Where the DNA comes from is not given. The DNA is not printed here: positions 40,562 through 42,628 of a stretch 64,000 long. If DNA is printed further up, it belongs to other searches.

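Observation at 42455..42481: ATP-dependent DNA ligase ends in a beta-clamp-binding-like QLKLF motif on a basic tail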

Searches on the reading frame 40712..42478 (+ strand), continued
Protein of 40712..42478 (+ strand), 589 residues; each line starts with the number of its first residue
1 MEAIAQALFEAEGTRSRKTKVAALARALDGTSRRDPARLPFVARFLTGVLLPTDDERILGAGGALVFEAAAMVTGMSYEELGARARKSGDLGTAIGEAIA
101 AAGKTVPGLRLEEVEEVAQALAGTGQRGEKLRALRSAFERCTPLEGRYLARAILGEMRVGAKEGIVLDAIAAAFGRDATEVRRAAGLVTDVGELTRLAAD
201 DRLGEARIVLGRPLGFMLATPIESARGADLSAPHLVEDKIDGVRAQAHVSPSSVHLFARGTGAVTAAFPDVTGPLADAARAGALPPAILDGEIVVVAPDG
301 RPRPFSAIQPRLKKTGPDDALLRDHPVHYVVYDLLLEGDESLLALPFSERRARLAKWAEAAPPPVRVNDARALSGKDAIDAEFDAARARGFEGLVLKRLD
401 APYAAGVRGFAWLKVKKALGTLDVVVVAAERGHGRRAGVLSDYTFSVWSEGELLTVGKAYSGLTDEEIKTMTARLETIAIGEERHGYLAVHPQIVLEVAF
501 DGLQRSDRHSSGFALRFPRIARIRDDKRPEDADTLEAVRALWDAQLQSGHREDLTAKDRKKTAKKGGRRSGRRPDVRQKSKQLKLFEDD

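Call 23: list_cluster_members(proteins=[P0121, P0122, P0123, P0124, P0125, P0127, P0128, P0129, P0168, P0172])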
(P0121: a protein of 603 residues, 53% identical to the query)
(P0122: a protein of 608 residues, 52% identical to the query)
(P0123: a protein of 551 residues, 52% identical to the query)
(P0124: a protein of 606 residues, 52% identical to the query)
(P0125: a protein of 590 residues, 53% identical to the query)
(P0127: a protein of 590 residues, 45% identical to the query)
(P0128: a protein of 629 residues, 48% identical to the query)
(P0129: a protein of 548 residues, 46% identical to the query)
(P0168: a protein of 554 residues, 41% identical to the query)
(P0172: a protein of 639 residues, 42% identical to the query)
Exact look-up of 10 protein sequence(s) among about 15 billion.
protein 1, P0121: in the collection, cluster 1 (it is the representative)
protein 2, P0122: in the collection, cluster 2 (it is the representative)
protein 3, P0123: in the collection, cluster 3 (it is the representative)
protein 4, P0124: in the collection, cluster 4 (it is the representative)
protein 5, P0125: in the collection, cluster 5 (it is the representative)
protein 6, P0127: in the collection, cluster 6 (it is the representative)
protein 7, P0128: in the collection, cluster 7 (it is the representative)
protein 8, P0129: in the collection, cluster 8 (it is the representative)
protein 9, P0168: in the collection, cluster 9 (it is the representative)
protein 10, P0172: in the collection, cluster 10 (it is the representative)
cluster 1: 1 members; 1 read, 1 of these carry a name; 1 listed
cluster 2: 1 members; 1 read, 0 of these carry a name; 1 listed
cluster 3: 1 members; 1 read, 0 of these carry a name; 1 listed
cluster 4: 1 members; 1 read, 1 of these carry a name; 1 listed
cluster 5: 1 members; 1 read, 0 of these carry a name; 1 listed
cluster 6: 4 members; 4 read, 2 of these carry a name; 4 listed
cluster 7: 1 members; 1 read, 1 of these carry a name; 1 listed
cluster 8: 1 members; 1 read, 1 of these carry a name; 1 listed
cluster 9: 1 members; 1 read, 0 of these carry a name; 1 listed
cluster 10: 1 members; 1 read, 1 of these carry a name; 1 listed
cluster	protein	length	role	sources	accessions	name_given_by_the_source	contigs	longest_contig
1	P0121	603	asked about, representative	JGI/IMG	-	DNA ligase-1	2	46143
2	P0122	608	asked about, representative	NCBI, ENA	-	-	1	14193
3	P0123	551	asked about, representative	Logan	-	-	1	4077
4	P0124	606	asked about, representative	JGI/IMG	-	DNA ligase-1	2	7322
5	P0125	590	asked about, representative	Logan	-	-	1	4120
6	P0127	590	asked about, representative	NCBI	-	-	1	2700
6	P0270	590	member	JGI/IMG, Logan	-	DNA ligase-1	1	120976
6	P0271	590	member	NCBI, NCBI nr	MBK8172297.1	MAG: ATP-dependent DNA ligase [Sandaracinaceae bacterium] | ATP-dependent DNA ligase [Sandaracinaceae bacterium]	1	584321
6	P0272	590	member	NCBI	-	-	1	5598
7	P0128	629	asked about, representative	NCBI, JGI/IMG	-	DNA ligase-1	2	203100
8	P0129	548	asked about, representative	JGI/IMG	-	DNA ligase 1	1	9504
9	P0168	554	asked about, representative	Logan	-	-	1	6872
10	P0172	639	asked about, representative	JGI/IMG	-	DNA ligase 1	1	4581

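Call 26: find_related_loci(query=A2, collection=genome_contigs, flank=10000)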
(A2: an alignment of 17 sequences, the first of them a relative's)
Query A2 (589 aa) in genome_contigs; peptide patterns used: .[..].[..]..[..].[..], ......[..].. (x = any residue, [..] = any of these).
599 stretches matched a pattern (row limit reached: there are more); 581 encode a relative of the query (tblastn E <= 1e-3); the best 80 are kept; 80 distinct loci.
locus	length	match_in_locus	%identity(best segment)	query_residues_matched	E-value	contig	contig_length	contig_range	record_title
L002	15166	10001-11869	67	1-589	0e+0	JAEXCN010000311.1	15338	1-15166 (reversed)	MAG: Proteobacteria bacterium isolate OH_HBB_116 k127_282447, whole genome shotgun sequence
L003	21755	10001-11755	66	1-588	0e+0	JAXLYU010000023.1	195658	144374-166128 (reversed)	MAG: Labilithrix sp. isolate STL-MYX21 C4.7.fa-23, whole genome shotgun sequence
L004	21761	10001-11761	69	1-588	0e+0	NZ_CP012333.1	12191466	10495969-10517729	Labilithrix luteola strain DSM 27648 chromosome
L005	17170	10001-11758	74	1-588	0e+0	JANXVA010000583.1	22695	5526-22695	MAG: Myxococcales bacterium isolate 340R_metabat_70 340R_k141_1006318, whole genome shotgun sequence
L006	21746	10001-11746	62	1-587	0e+0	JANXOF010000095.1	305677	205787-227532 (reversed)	MAG: Polyangiaceae bacterium isolate GL140_1_concoct_143 GL140_1_k141_888541, whole genome shotgun sequence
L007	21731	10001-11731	51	4-589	1e-148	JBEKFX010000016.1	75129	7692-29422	MAG: Polyangiaceae bacterium isolate SPRUCE 23 SPRUCE_23_16, whole genome shotgun sequence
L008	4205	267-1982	50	4-565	5e-147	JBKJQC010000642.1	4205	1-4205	MAG: Polyangiales bacterium isolate ant_bin.485 k117_4604233, whole genome shotgun sequence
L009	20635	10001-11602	50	4-552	4e-137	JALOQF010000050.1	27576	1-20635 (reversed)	MAG: Myxococcaceae bacterium isolate Prado148 scaffold_1945, whole genome shotgun sequence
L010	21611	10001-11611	49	1-552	8e-137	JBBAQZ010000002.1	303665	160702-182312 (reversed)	MAG: Myxococcaceae bacterium isolate EUL_206 ctg2-EUL_206, whole genome shotgun sequence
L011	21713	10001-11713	49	1-574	9e-135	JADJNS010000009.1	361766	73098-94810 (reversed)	MAG: Archangiaceae bacterium isolate EsbW_18-Q3-R4-48_MAXAC.252 tig00004804-10-3608510, whole genome shotgun sequence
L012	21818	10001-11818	45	1-586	7e-131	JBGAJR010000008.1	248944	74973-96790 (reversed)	MAG: Polyangiaceae bacterium isolate MAG_AAO_H125.41 AAOH125-41_opera_contig_229, whole genome shotgun sequence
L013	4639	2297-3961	48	1-565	7e-133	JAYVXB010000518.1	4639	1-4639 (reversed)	MAG: Deltaproteobacteria bacterium isolate GL85_DN_concoct_11 GL85_DN_concoct_11_517, whole genome shotgun sequence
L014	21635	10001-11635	49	1-553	3e-129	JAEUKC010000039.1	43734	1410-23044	MAG: Myxococcales bacterium isolate new MAG-85 k141_160072, whole genome shotgun sequence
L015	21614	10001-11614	48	1-553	6e-150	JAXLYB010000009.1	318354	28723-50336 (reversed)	MAG: Myxococcaceae bacterium isolate STL-MYX2 C1.157.fa-9, whole genome shotgun sequence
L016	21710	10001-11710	45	4-578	2e-122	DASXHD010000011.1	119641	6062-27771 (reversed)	MAG TPA_asm: Polyangiaceae bacterium isolate SMAG_U5184 k141_3845333, whole genome shotgun sequence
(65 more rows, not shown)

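Call 29: predict_structure(alignment_id=A1)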
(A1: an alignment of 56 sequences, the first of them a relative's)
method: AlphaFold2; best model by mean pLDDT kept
length: 589 residues; sequences in the alignment: 56
mean_pLDDT: 86.1   pTM: 0.77
mean pLDDT of the five models: 86.1, 85.4, 82.4, 79.4, 77.8
residues with pLDDT >= 90: 344; 70-90: 182; 50-70: 26; < 50: 37
segments of 3 or more residues with pLDDT < 50: 554-589
pLDDT, mean of each block of 10 residues (from residue 1): 96 89 97 97 93 87 92 96 86 95 91 96 93 97 97 82 79 96 93 96 94 91 78 91 93 92 88 96 97 83 73 76 87 96 96 96 93 91 87 91 88 84 93 75 91 86 78 92 87 91 85 87 90 93 76 48 35 33 26
secondary structure, 60 per line:
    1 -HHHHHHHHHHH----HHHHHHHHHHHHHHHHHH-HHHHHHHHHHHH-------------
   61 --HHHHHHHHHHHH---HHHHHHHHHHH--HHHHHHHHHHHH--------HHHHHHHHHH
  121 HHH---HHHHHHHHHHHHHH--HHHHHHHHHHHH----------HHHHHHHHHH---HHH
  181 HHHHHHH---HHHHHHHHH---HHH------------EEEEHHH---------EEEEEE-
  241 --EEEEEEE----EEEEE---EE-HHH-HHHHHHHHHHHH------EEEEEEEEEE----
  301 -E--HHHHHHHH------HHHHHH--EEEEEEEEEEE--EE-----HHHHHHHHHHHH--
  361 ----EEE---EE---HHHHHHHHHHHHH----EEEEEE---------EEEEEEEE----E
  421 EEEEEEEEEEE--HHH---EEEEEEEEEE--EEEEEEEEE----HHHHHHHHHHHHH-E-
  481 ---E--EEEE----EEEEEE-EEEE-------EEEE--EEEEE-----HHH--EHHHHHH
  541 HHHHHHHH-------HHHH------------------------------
elements in order: H2-12 H17-34 H36-47 H63-74 H78-88 H91-102 H111-123 H127-140 H143-154 H165-174 H178-187 H191-199 E218-221 E234-239 E243-249 E254-258 H269-280 E287-296 H305-312 H319-324 E327-337 H347-358 E365-367 H376-388 E393-398 E408-415 E420-431 E440-449 E452-460 H465-477 E487-490 E495-500 E502-505 E513-516 E519-523 H535-548 H556-559

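Call 32: search_protein_families(library=ncbifam, proteins=[L007:8961-9992:+, L014:8787-10001:+, L009:15293-16306:+, L009:5129-7519:-, L009:7497-9350:-, L009:11657-13807:+], max_evalue=0.00001)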
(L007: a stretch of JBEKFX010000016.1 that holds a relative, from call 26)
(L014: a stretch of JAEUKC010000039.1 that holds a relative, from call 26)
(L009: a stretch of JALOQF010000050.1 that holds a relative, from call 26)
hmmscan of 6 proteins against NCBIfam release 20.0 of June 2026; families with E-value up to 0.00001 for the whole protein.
L007:8961-9992:+ (344 aa): 1 family
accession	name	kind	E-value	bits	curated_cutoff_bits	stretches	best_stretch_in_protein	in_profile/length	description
TIGR04122.1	Xnuc_lig_assoc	equivalog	5.3e-36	124.1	325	1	15-324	5-311/326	ligase-associated DNA damage response exonuclease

L014:8787-10001:+ (405 aa): 2 families
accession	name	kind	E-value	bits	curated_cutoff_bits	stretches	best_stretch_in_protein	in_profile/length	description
TIGR04122.1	Xnuc_lig_assoc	equivalog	1.9e-76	257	325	1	69-391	3-318/326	ligase-associated DNA damage response exonuclease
NF045584.1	cas14_MBL_CASP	equivalog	3e-07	29.2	800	1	144-254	133-240/612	type VII CRISPR-associated protein Cas14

L009:15293-16306:+ (338 aa): 3 families
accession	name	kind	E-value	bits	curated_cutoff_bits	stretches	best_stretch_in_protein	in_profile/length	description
TIGR04122.1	Xnuc_lig_assoc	equivalog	1.6e-54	184.9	325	1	12-317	8-321/326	ligase-associated DNA damage response exonuclease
TIGR03675.1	arCOG00543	equivalog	1.8e-12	46.3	580.2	1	63-184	295-420/631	beta-CASP ribonuclease aCPSF1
NF045584.1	cas14_MBL_CASP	equivalog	5.2e-11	41.6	800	1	70-187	127-241/612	type VII CRISPR-associated protein Cas14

L009:5129-7519:- (797 aa): 13 families
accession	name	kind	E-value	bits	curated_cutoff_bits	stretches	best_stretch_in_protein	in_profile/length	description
TIGR02965.1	xanthine_xdhB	equivalog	0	1023.5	849.5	1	35-794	2-757/758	xanthine dehydrogenase molybdopterin binding subunit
TIGR02969.1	mam_aldehyde_ox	subfamily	1.7e-176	589.1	1912.3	2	26-569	568-1107/1330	aldehyde oxidase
TIGR03196.1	pucD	equivalog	1.3e-103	347.8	783.65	1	42-767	11-741/763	xanthine dehydrogenase subunit D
NF043082.1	XdhA_XDHase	equivalog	4.1e-97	326.1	780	1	46-788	13-749/758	xanthine dehydrogenase subunit XdhA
TIGR03194.1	4hydrxCoA_A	equivalog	1.5e-88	298.1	994.55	1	43-766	6-728/746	4-hydroxybenzoyl-CoA reductase subunit alpha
NF007426.0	PRK09970.1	equivalog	1.9e-88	297.4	916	1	47-768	19-735/761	xanthine dehydrogenase molybdenum-binding subunit XdhA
NF041018.1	glyceraldDH_alpha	equivalog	7.3e-82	275.9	790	1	43-787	12-740/741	glyceraldehyde dehydrogenase subunit alpha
NF045668.1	pterin_aldehy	equivalog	2.7e-81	273.9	1100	2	42-562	183-716/905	molybdopterin-dependent aldehyde oxidoreductase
TIGR03311.1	Se_dep_XDH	equivalog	5.4e-78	263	830.45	1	45-565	173-679/848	selenium-dependent xanthine dehydrogenase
NF040766.1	CODH_aero_grp5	exception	4.9e-66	223.4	950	1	45-765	16-766/785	aerobic carbon-monoxide dehydrogenase large subunit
NF041671.1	peri_hyde_PaoC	equivalog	7e-65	219.7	1180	1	43-760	27-706/735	aldehyde oxidoreductase molybdenum-binding subunit PaoC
TIGR03313.1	Se_sel_red_Mo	hypoth_equivalog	2.7e-55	187.5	1101.9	2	220-766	402-931/951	molybdopterin-dependent oxidoreductase Mo/Fe-S-binding subunit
TIGR02416.1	CO_dehy_Mo_lg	equivalog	5.6e-51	173.6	991.15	1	46-772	5-756/770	aerobic carbon-monoxide dehydrogenase large subunit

L009:7497-9350:- (618 aa): 15 families
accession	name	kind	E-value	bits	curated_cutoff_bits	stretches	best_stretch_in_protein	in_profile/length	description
TIGR02963.1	xanthine_xdhA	equivalog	1.6e-152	508.4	467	1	132-592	1-467/468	xanthine dehydrogenase small subunit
TIGR02969.1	mam_aldehyde_ox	subfamily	2e-50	171.4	1912.3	2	132-289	3-160/1330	aldehyde oxidase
NF043083.1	XdhB_XDHase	equivalog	3.3e-44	151.2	310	1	323-586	9-276/289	xanthine dehydrogenase subunit XdhB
NF041019.1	glyceraldDH_beta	equivalog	1.8e-42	145.5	350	1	322-585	9-272/280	glyceraldehyde dehydrogenase subunit beta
NF007427.0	PRK09971.1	equivalog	3.6e-36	124.9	287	1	323-586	9-276/292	xanthine dehydrogenase FAD-binding subunit XdhB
TIGR03193.1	4hydroxCoAred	equivalog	2.4e-31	108.6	257.8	1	132-286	2-144/148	4-hydroxybenzoyl-CoA reductase subunit gamma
TIGR03199.1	pucC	equivalog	2.6e-31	108.9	306.05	1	324-585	1-261/264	xanthine dehydrogenase subunit C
NF043084.2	XdhC_XDHase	equivalog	3.8e-29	101.1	217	1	132-287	3-147/151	xanthine dehydrogenase subunit XdhC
NF008514.0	PRK11433.1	equivalog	5.5e-28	98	322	1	124-292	45-216/218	aldehyde dehydrogenase iron-sulfur subunit PaoA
NF041020.1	glyceraldDH_gamma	equivalog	4.7e-27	94.6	290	1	132-287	13-156/164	glyceraldehyde dehydrogenase subunit gamma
TIGR03195.1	4hydrxCoA_B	equivalog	5e-27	94.9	404.55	2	424-587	151-313/321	4-hydroxybenzoyl-CoA reductase subunit beta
TIGR03198.1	pucE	equivalog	7e-27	93.7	254.3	1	131-288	3-147/151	xanthine dehydrogenase subunit E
TIGR03311.1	Se_dep_XDH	equivalog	3.1e-25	88.4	830.45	1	136-287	5-141/848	selenium-dependent xanthine dehydrogenase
NF007387.0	PRK09908.1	equivalog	7.3e-25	87.2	212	1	132-286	9-152/159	xanthine dehydrogenase iron sulfur-binding subunit XdhC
NF045668.1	pterin_aldehy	equivalog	6.4e-21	74.1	1100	1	144-290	14-152/905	molybdopterin-dependent aldehyde oxidoreductase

L009:11657-13807:+ (717 aa): 12 families
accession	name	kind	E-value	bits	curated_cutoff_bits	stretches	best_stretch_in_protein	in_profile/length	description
NF033483.0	PknB_PASTA_kin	equivalog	3.5e-66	224.4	450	1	22-313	7-285/563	Stk1 family PASTA domain-containing Ser/Thr kinase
NF052427.1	StpK7MSMEG_1200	equivalog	7.9e-44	150.1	900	1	21-298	6-267/601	serine/threonine protein kinase StpK7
NF047741.1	antiphage_MADS6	equivalog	1.5e-29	103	460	2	116-308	285-469/612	methylation-associated defense system protein kinase MAD6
NF009651.0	PRK13184.1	equivalog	4.7e-27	94.3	839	1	21-297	1-288/932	serine/threonine-protein kinase PknD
TIGR03903.1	TOMM_kin_cyc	equivalog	1.5e-18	66.1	705.75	1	54-292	6-240/1267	TOMM system kinase/cyclase fusion protein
NF038150.1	lanthi_synth_IV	equivalog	1.2e-15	56.9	650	1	21-302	188-459/851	class IV lanthionine synthetase LanL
TIGR02917.1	PEP_TPR_lipo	equivalog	2.6e-15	55.4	312.2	1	546-661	200-316/899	XrtA/PEP-CTERM system TPR-repeat protein PrsT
NF040959.1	MamA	equivalog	3.8e-09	36.3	200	0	585-651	49-116/204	magnetosome protein MamA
TIGR02521.1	type_IV_pilW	equivalog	3e-08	33.5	154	1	511-705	37-234/234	type IV pilus biogenesis/stability protein PilW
NF008755.0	PRK11788.1-3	equivalog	8.1e-07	28.7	430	1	511-645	186-321/388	lipopolysaccharide assembly protein LapB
TIGR00540.1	TPR_hemY_coli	hypoth_equivalog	3.2e-06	26.2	142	0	465-607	78-221/385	heme biosynthesis-associated TPR protein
NF008757.0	PRK11788.1-5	equivalog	5.1e-06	25.9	363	1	458-652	128-328/388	lipopolysaccharide assembly protein LapB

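Call 45: search_solved_structures(query=window:40712-42478:+, max_evalue=1e-10)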
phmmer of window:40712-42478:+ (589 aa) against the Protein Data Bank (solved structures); distinct sequences matched with E-value up to 1e-10: 33.
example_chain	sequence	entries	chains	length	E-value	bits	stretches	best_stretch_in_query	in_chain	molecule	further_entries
9df9_A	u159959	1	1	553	1.8e-85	291.2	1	37-545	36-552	DNA ligase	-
2cfm_A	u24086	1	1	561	3.1e-85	290.5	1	33-546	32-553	THERMOSTABLE DNA LIGASE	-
9dfa_A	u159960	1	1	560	4.3e-85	290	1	36-545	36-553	DNA ligase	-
3rr5_A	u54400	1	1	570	9.3e-85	288.9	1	33-545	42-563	DNA ligase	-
4eq5_A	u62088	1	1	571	7.4e-84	285.9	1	34-545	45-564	DNA ligase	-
3gde_A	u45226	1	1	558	1.6e-78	268.3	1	35-547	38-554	DNA ligase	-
2hiv_A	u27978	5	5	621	3.3e-44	155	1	107-545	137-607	Thermostable DNA ligase | DNA ligase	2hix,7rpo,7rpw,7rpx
9nys_A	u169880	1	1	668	2.4e-32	115.8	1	208-553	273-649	DNA ligase 1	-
9yhu_A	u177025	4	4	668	2.6e-32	115.8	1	208-553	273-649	DNA ligase 1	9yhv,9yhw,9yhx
7sx5_A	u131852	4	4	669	2.6e-32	115.7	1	208-553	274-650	DNA ligase 1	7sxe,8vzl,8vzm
7sum_A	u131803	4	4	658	2.6e-32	115.7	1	207-550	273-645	DNA ligase 1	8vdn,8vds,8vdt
9yhy_A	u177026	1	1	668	5.4e-32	114.7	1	208-553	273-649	DNA ligase 1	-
1x9n_A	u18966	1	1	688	8.5e-32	114.1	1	207-552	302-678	DNA ligase I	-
9bs4_A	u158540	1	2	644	1.3e-31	113.4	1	208-547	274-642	DNA ligase 1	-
6p0b_A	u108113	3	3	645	1.3e-31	113.4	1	208-547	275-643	DNA ligase 1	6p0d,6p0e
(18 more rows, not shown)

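Call 48: find_homologous_proteins(query=A3, max_evalue=1e-10)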
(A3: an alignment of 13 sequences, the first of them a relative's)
Query A3 (13 sequences) (343 aa, profile of the alignment): 7216 proteins with E <= 1e-10 among 8000 candidates; the best 120 are listed.
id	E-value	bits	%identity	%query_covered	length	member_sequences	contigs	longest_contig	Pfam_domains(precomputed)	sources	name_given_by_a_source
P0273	4.5e-133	461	35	96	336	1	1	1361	-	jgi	jgi:DNA ligase-1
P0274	6.0e-133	461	35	99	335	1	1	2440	-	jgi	jgi:DNA ligase-1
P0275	7.1e-133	461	37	96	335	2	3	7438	PF00753.34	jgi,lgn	jgi:Cft2 family RNA processing exonuclease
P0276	7.9e-133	460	34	94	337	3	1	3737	-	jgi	-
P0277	9.0e-133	460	34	94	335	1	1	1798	-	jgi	-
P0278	1.2e-132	460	39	72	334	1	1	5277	-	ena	-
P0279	4.6e-132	458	34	96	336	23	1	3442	-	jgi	jgi:DNA ligase-1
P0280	5.2e-132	458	37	71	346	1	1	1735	PF12706.14,PF00753.34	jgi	jgi:Cft2 family RNA processing exonuclease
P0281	6.2e-132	458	36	94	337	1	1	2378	PF12706.14,PF00753.34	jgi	jgi:putative mRNA 3-end processing factor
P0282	9.1e-132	457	36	99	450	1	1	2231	PF00875.25,PF00753.34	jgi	jgi:Cft2 family RNA processing exonuclease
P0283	2.0e-131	456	33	87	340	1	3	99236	-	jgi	-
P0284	2.3e-131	456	35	94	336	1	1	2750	-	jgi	jgi:glyoxylase-like metal-dependent hydrolase (beta-lactamase superfamily II)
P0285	5.3e-131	454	33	94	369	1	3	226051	-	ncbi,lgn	-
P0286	6.0e-131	454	35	99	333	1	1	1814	PF00753.34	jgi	jgi:DNA ligase-1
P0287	6.3e-131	454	36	99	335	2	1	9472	-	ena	-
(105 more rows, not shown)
